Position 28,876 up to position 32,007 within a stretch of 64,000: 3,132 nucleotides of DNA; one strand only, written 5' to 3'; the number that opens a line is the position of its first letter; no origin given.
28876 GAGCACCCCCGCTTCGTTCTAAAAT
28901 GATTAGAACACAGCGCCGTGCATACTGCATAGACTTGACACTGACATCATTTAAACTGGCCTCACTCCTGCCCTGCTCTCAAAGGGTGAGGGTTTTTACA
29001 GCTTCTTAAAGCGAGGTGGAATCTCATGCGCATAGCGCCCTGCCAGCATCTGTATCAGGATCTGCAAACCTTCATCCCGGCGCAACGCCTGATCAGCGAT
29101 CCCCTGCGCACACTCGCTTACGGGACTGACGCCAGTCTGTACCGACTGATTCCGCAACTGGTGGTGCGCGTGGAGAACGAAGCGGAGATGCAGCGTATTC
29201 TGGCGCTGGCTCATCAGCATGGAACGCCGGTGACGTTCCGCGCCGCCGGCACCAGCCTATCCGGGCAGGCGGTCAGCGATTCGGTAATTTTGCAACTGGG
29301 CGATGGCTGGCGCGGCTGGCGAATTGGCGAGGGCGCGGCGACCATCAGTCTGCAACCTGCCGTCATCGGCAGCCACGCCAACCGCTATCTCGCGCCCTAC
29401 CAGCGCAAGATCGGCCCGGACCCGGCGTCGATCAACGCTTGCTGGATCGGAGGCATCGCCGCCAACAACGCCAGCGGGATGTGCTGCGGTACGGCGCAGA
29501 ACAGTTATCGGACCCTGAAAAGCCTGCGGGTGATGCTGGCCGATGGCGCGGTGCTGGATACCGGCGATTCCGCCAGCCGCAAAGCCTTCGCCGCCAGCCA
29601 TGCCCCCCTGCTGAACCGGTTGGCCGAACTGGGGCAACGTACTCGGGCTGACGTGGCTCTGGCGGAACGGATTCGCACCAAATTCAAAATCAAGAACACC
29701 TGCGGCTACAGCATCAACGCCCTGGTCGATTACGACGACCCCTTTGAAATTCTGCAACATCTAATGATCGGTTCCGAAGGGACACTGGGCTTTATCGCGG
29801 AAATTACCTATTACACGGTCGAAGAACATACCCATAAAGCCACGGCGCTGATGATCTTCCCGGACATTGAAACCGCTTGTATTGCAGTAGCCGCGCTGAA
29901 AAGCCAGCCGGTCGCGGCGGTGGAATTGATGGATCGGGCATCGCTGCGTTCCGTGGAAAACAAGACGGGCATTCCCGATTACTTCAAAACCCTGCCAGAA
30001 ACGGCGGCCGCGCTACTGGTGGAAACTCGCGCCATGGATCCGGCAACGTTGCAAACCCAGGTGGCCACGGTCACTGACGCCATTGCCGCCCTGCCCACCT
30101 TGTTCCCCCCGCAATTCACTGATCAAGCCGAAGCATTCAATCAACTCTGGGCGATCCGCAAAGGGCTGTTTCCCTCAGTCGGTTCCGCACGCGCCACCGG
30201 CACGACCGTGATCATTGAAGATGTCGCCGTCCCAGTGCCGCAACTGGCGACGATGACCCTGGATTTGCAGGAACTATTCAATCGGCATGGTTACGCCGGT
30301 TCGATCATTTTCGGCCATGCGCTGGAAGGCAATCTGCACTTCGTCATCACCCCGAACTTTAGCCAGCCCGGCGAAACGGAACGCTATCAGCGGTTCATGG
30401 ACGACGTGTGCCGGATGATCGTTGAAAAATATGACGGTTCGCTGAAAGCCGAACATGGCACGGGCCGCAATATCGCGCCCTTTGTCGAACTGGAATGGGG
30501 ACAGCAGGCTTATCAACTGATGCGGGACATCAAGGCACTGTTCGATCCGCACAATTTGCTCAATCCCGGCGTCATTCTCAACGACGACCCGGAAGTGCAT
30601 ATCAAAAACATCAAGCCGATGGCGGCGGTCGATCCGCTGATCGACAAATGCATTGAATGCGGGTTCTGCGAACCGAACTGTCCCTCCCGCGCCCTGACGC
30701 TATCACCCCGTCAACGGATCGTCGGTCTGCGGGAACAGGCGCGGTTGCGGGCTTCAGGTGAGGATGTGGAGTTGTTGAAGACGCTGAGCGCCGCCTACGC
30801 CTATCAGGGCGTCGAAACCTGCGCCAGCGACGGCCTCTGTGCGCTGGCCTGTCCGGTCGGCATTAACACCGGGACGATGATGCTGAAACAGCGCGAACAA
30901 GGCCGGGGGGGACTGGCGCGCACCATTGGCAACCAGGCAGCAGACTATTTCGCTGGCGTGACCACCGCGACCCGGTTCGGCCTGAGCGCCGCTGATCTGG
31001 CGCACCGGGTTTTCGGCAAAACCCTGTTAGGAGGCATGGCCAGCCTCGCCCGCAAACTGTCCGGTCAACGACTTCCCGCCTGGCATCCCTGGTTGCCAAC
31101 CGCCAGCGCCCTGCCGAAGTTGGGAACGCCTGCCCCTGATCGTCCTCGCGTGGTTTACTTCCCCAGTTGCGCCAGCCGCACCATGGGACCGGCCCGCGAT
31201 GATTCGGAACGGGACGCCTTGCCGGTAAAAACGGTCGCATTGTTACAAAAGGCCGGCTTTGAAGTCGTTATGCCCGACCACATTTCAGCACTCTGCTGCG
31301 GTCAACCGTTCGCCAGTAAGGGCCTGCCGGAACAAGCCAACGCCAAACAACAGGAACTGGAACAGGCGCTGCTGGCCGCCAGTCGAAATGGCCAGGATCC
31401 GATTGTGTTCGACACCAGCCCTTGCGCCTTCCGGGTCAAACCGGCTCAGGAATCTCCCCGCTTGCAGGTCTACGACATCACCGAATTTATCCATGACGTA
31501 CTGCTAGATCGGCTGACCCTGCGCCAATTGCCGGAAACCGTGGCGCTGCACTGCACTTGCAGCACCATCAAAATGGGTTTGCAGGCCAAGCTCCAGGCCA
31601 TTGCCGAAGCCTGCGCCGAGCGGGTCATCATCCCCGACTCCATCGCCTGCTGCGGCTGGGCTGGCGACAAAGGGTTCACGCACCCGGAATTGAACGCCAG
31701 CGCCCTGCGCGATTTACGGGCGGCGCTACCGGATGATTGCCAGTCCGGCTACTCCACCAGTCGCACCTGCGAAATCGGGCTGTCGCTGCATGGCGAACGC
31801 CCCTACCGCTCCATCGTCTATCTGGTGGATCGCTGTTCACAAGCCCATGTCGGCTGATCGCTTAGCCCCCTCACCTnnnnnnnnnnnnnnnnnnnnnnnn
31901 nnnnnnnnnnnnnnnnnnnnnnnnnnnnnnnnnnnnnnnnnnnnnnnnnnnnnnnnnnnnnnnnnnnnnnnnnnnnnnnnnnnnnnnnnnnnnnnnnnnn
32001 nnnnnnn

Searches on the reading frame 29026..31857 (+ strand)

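Call 11: search_protein_families(library=pfam, proteins=[window:29026-31857:+], max_evalue=0.001)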
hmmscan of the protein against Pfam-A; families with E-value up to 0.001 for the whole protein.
window:29026-31857:+ (943 aa): 10 families
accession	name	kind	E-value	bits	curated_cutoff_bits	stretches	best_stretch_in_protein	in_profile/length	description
PF02913.24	FAD-oxidase_C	-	2.7e-59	201.3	21.2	1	269-516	3-247/248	FAD linked oxidases, C-terminal domain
PF01565.28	FAD_binding_4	-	2.3e-30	105.6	26.4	1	43-179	1-138/139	FAD binding domain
PF13183.11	Fer4_8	-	1.6e-10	41.8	27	1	539-613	2-68/68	4Fe-4S dicluster domain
PF12838.12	Fer4_7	-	7.8e-09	36.3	27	1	541-613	1-52/52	4Fe-4S dicluster domain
PF13534.11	Fer4_17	-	3.4e-07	31.2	22.2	1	541-614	1-61/61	4Fe-4S dicluster domain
PF02754.22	CCG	-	1e-06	29.2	20.6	1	709-802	1-82/85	Cysteine-rich domain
PF00037.32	Fer4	-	2.1e-05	24.6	21.1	1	540-558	6-24/24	4Fe-4S binding domain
PF13187.11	Fer4_9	-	3.2e-05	24.3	27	1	541-612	1-50/52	4Fe-4S dicluster domain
PF13237.11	Fer4_10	-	0.00013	22.3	25.5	0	540-562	7-22/53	4Fe-4S dicluster domain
PF12837.12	Fer4_6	-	0.00045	20.5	25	0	540-557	7-24/24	4Fe-4S binding domain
